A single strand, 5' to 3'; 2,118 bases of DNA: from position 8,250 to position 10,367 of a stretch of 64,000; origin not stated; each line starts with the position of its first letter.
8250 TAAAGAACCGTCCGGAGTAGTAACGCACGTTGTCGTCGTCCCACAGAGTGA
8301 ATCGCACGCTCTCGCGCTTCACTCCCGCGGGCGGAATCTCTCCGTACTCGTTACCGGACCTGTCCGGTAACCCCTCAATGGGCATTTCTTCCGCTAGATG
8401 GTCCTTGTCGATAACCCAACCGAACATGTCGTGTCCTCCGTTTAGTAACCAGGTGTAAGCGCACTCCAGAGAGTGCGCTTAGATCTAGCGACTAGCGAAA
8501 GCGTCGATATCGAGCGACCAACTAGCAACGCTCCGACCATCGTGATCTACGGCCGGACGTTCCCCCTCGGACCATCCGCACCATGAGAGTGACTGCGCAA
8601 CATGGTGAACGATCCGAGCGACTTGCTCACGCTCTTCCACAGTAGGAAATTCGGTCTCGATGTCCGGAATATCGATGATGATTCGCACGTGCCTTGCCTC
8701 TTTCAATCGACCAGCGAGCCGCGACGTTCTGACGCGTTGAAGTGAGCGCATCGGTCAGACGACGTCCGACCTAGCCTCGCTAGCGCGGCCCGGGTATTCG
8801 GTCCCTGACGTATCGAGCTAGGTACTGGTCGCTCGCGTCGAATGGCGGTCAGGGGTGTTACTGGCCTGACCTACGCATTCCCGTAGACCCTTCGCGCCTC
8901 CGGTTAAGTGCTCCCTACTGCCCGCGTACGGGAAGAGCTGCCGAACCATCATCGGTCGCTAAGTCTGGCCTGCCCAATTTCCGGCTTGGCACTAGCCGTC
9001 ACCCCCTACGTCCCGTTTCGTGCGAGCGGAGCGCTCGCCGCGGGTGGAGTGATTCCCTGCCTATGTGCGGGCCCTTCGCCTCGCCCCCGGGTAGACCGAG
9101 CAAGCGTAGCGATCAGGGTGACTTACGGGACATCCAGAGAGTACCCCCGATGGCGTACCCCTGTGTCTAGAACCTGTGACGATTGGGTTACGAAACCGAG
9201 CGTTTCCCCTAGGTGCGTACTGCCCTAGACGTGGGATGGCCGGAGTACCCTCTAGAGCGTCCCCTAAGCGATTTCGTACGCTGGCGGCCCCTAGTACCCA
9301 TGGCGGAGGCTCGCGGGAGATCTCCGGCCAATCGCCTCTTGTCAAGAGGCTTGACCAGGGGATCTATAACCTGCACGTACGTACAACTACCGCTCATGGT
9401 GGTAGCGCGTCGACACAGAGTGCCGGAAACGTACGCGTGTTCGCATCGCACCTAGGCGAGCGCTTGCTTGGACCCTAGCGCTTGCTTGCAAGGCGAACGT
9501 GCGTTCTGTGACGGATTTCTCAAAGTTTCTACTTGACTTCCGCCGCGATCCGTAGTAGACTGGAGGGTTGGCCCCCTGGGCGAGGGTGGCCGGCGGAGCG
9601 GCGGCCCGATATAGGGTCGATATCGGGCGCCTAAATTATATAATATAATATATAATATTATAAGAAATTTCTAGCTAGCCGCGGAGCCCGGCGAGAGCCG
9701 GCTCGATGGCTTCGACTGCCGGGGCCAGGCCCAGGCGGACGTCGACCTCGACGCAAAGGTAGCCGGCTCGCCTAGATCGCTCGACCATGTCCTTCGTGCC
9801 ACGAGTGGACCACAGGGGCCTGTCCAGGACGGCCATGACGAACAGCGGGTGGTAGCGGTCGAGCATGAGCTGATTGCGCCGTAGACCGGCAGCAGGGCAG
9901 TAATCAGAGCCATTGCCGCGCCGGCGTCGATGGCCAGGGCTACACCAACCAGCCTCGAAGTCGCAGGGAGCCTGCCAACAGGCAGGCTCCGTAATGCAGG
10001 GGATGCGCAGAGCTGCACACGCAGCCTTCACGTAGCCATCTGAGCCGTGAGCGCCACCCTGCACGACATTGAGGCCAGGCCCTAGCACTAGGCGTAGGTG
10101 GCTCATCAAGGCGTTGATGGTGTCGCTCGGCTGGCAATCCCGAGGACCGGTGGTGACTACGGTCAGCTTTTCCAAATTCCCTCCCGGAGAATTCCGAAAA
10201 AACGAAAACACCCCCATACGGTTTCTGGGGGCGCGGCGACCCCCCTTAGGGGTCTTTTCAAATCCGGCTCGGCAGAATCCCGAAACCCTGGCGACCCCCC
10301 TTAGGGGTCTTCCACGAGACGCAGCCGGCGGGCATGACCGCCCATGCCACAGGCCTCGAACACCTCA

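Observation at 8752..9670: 900-bp non-coding hub with a 45-bp pure A/T tract, palindromes and promoter-like hexamers at a compositional boundary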

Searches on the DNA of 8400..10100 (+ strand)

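Call 7: search_dna_similar(query=window:8400-10100:+, collection=phages, mode=distant, max_rows=30)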
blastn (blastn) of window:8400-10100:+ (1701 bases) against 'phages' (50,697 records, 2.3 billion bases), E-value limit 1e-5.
No match.

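Call 8: search_rna_families(source=window, start=8400, end=9900, threshold=evalue, max_evalue=10, show_alignments=3)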
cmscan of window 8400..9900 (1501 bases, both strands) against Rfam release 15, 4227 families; matches with E-value up to 10: 0.
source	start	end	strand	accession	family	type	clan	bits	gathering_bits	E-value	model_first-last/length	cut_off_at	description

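Call 97: build_rna_model(alignment_id=A7, structure=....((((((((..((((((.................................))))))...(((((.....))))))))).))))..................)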
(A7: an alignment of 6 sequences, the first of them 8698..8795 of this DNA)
Model R1 built from alignment A7 (6 sequences, 104 columns); structure: as given.
model positions 80; base pairs 19; branch points 1; effective number of sequences 2.72; information 0.709 bits per position. Calibrated on 0.2 Mb of random sequence (short: E-values are rough).
structure used (alignment columns):
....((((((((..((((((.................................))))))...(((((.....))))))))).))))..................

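Call 98: search_with_rna_model(model_id=R1, sources=[window, L001, L002, L030, L034, L036, L037, L038, L040, L041, L023, L024, L043], max_evalue=1, show_alignments=0)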
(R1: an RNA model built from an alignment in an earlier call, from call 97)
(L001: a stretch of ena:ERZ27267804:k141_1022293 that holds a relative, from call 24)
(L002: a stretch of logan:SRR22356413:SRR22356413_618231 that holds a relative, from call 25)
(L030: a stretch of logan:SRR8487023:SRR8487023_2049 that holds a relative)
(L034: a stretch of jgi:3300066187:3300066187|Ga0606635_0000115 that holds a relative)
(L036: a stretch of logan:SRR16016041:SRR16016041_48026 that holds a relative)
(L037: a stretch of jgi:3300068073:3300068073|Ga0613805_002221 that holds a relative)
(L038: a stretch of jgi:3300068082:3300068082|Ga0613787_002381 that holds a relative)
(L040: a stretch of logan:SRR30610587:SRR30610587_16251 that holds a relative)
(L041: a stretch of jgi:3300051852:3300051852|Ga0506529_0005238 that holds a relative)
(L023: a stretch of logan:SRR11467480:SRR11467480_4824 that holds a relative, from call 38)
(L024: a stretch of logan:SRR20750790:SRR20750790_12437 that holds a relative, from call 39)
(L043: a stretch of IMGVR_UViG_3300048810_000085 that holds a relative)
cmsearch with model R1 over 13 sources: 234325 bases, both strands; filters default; matches with E-value up to 1: 8.
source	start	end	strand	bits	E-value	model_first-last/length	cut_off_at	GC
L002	1511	1590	+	86.5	2.8e-23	1-80/80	no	0.59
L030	17543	17620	+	85.9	4.3e-23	1-80/80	no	0.6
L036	15602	15682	+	83.9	1.7e-22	1-80/80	no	0.7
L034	16629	16709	+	77.5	1.4e-20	1-80/80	no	0.58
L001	11382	11476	+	76.3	3.2e-20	1-80/80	no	0.55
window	8702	8794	-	62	6.3e-16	1-80/80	no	0.66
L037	12226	12302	+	42.6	4e-10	1-80/80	no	0.62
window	23124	23176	+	13.8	0.18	9-61/80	no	0.74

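Call 100: search_with_rna_model(model_id=R1, source=L037, start=12100, end=12450, max_evalue=1, show_alignments=1)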
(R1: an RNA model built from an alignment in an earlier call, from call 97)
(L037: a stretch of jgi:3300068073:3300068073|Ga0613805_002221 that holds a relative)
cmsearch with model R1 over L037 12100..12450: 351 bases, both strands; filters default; matches with E-value up to 1: 1.
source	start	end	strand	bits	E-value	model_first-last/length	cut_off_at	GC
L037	12226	12302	+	42.6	6e-13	1-80/80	no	0.62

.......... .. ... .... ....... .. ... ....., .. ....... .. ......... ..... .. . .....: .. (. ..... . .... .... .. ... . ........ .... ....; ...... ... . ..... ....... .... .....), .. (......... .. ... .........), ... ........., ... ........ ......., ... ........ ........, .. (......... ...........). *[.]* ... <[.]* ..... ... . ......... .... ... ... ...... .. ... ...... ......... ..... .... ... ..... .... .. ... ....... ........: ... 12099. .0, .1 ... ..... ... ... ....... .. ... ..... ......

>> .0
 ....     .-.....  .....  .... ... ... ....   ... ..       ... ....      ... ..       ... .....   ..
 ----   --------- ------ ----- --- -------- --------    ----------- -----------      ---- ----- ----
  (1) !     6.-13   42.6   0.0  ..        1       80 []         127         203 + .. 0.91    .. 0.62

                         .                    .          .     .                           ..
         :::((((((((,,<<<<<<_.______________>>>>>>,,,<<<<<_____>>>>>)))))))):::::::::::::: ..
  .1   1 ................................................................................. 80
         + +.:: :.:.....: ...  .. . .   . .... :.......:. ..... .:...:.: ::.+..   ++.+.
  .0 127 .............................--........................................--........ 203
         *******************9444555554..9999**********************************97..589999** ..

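Call 103: search_with_rna_model(model_id=R1, sources=[window, L001, L002, L030, L034, L036, L037], max_evalue=0.00001, make_alignment=true)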
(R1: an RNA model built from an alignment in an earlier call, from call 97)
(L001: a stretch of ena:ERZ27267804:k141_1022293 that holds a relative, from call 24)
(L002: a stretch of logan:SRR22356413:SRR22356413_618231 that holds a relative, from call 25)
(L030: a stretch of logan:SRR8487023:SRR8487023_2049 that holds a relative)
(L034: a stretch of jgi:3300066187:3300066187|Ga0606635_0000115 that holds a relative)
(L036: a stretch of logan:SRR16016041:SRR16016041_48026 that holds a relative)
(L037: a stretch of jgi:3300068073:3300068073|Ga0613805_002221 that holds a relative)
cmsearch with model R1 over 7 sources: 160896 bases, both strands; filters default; matches with E-value up to 0.00001: 7.
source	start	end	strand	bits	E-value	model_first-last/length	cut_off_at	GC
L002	1511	1590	+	86.5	1.9e-23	1-80/80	no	0.59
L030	17543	17620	+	85.9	2.9e-23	1-80/80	no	0.6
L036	15602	15682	+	83.9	1.1e-22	1-80/80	no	0.7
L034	16629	16709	+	77.5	9.6e-21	1-80/80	no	0.58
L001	11382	11476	+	76.3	2.2e-20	1-80/80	no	0.55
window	8702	8794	-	62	4.3e-16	1-80/80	no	0.66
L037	12226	12302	+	42.6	2.8e-10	1-80/80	no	0.62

Alignment A11: 7 matches aligned to the model, 97 columns, each read 5' to 3' on its own strand. Consensus structure (alignment columns), stored with it:
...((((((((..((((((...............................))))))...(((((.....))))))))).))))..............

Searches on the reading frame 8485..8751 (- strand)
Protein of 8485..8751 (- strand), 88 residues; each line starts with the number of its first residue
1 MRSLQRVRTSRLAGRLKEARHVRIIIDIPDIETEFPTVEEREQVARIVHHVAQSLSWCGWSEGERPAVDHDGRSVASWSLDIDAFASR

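Call 12: search_protein_families(library=pfam, proteins=[window:8485-8751:-], max_evalue=0.01)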
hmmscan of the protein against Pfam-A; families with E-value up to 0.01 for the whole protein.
window:8485-8751:- (88 aa): 0 families

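Call 18: search_protein_families(library=phrogs, proteins=[window:8485-8751:-], max_evalue=0.01)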
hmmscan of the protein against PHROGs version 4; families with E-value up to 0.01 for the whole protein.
window:8485-8751:- (88 aa): 1 family
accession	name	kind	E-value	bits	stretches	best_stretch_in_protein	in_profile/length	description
phrog_9027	-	unknown function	0.00019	22.7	1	40-83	29-72/72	-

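Call 22: find_encoding_contigs(protein=window:8485-8751:-, flank=10000, max_places=10)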
Protein window:8485-8751:- (88 aa): no gene with exactly this product is on record in the collection.

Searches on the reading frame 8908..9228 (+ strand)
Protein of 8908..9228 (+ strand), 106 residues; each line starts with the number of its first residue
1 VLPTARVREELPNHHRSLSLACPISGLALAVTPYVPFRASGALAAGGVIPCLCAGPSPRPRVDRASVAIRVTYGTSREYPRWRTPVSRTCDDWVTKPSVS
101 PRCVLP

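Call 91: search_protein_families(library=pfam, proteins=[window:8908-9228:+], max_evalue=1)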
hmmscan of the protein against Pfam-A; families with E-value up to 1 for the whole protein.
window:8908-9228:+ (106 aa): 0 families

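Call 92: search_protein_families(library=phrogs, proteins=[window:8908-9228:+], max_evalue=1)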
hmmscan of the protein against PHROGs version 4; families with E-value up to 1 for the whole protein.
window:8908-9228:+ (106 aa): 0 families

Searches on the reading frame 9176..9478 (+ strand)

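Call 91: search_protein_families(library=pfam, proteins=[window:9176-9478:+], max_evalue=1)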
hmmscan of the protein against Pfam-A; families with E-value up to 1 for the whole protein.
window:9176-9478:+ (100 aa): 0 families

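Call 92: search_protein_families(library=phrogs, proteins=[window:9176-9478:+], max_evalue=1)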
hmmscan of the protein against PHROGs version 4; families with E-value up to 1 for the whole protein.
window:9176-9478:+ (100 aa): 1 family
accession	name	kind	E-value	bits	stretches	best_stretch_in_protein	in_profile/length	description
phrog_30169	-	unknown function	0.13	13.4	1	38-51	7-20/44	-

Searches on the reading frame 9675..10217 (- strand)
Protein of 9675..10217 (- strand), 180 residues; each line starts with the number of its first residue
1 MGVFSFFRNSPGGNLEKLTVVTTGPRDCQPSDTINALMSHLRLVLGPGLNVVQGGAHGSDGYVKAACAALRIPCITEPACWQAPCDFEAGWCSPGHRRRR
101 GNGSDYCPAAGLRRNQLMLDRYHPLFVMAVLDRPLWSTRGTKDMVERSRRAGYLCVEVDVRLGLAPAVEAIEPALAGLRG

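Call 12: search_protein_families(library=pfam, proteins=[window:9675-10217:-], max_evalue=0.01)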
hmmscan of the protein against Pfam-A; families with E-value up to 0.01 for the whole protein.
window:9675-10217:- (180 aa): 0 families

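Call 15: find_related_loci(query=window:9675-10217:-, collection=viral_contigs, flank=10000)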
Query window:9675-10217:- (180 aa) in viral_contigs; peptide patterns used: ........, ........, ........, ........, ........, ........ (x = any residue, [..] = any of these).
11 stretches matched a pattern, but none encodes a relative of the query by tblastn (E <= 1e-3).

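Call 18: search_protein_families(library=phrogs, proteins=[window:9675-10217:-], max_evalue=0.01)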
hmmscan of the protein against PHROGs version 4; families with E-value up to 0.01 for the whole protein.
window:9675-10217:- (180 aa): 1 family
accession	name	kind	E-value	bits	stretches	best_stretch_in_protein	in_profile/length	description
phrog_289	-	other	1.6e-14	54.7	1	16-159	21-139/500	GTP-binding domain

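Call 21: find_encoding_contigs(protein=window:9675-10217:-, flank=10000, max_places=10)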
Protein window:9675-10217:- (180 aa): no gene with exactly this product is on record in the collection.

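Call 23: find_homologous_proteins(query=window:9675-10217:-)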
Query window:9675-10217:- (180 aa): 7 proteins with E <= 0.001 among 350 candidates.
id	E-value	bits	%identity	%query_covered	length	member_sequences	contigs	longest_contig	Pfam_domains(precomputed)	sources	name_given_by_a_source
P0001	3.4e-64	234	65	89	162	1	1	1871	PF10686.15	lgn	-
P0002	7.6e-38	148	57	65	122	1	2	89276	PF10686.15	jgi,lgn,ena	-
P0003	1.9e-12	65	38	80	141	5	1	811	PF10686.15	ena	-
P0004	5.4e-10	57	42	57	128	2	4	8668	PF10686.15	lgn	-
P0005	3.3e-9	55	35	77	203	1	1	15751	PF10686.15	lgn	-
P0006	4.0e-9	54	38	76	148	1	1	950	PF10686.15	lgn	-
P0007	1.2e-8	53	35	80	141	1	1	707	PF10686.15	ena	-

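Call 24: find_encoding_contigs(protein=P0002, flank=10000, max_places=6)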
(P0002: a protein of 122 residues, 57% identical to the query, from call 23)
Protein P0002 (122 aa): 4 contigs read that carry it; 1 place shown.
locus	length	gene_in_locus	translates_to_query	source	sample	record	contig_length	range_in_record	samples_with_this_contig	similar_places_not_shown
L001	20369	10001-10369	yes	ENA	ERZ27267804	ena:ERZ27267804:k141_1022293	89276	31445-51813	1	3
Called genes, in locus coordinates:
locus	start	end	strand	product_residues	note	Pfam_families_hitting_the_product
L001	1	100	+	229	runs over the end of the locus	-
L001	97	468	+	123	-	-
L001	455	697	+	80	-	-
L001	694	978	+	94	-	-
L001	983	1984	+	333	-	PF01145:Band_7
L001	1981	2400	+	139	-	-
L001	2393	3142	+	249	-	-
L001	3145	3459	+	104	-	-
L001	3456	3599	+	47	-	-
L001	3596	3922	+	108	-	-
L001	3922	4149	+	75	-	-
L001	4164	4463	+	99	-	-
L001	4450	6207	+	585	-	PF09250:Prim-Pol, PF13481:AAA_25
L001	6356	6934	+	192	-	PF17720:RLIG1 (faint)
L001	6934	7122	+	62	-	-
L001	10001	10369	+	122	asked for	PF10686:YAcAr (weak)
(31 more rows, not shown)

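Call 25: find_encoding_contigs(protein=P0001, flank=10000, max_places=6)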
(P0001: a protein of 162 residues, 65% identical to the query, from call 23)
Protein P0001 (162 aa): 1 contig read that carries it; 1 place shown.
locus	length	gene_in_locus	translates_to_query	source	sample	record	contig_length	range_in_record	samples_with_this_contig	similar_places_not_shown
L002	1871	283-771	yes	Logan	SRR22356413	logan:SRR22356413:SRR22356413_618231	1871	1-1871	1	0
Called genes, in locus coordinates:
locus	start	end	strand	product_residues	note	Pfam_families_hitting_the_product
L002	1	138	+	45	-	?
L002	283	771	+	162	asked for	PF10686:YAcAr (weak)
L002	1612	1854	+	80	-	-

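Call 38: find_encoding_contigs(protein=P0005, flank=6000, max_places=4)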
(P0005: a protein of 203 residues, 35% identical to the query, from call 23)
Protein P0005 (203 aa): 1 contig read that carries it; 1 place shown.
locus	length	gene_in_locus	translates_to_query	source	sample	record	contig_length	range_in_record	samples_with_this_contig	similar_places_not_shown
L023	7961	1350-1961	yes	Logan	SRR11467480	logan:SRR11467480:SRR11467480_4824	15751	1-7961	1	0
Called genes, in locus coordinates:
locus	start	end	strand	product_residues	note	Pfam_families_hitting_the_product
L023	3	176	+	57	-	?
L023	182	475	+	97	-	-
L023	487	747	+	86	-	-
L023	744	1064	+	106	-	-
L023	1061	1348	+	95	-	-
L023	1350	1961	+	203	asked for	PF10686:YAcAr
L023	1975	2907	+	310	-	PF24906:Zf_WRKY19 (faint), PF01844:HNH (weak), PF13392:HNH_3 (weak)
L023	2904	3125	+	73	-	-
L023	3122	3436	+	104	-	-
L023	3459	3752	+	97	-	-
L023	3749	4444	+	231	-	-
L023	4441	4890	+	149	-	PF03551:PadR (weak)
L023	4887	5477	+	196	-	-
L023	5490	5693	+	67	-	-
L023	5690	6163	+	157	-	-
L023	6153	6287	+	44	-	-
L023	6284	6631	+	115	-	-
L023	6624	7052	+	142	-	-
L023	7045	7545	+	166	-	-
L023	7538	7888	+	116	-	-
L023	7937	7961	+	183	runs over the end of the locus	-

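Call 39: find_encoding_contigs(protein=P0004, flank=6000, max_places=4)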
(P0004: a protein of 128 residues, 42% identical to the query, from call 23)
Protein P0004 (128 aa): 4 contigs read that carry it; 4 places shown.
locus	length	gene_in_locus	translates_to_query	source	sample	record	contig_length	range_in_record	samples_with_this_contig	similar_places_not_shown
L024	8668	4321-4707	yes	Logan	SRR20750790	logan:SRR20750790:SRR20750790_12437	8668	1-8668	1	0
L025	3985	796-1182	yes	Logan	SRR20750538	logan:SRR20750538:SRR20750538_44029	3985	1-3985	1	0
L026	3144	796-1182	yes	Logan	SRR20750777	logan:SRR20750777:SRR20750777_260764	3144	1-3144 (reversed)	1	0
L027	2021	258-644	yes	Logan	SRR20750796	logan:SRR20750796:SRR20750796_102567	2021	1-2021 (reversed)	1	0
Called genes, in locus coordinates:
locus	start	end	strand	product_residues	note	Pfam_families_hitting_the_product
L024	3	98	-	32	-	?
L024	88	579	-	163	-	-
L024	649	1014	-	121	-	-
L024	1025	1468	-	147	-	-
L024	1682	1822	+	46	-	-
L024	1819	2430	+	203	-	PF12844:HTH_19 (faint), PF01381:HTH_3 (faint)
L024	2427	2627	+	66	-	-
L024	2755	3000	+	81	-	-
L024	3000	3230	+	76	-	-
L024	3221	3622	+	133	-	-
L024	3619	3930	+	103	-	-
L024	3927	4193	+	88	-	-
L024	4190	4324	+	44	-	-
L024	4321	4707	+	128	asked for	PF10686:YAcAr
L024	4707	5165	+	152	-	PF14081:DUF4262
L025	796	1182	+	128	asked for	PF10686:YAcAr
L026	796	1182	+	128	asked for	PF10686:YAcAr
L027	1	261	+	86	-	?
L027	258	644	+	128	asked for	PF10686:YAcAr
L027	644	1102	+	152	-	PF14081:DUF4262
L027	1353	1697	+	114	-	-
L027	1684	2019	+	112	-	?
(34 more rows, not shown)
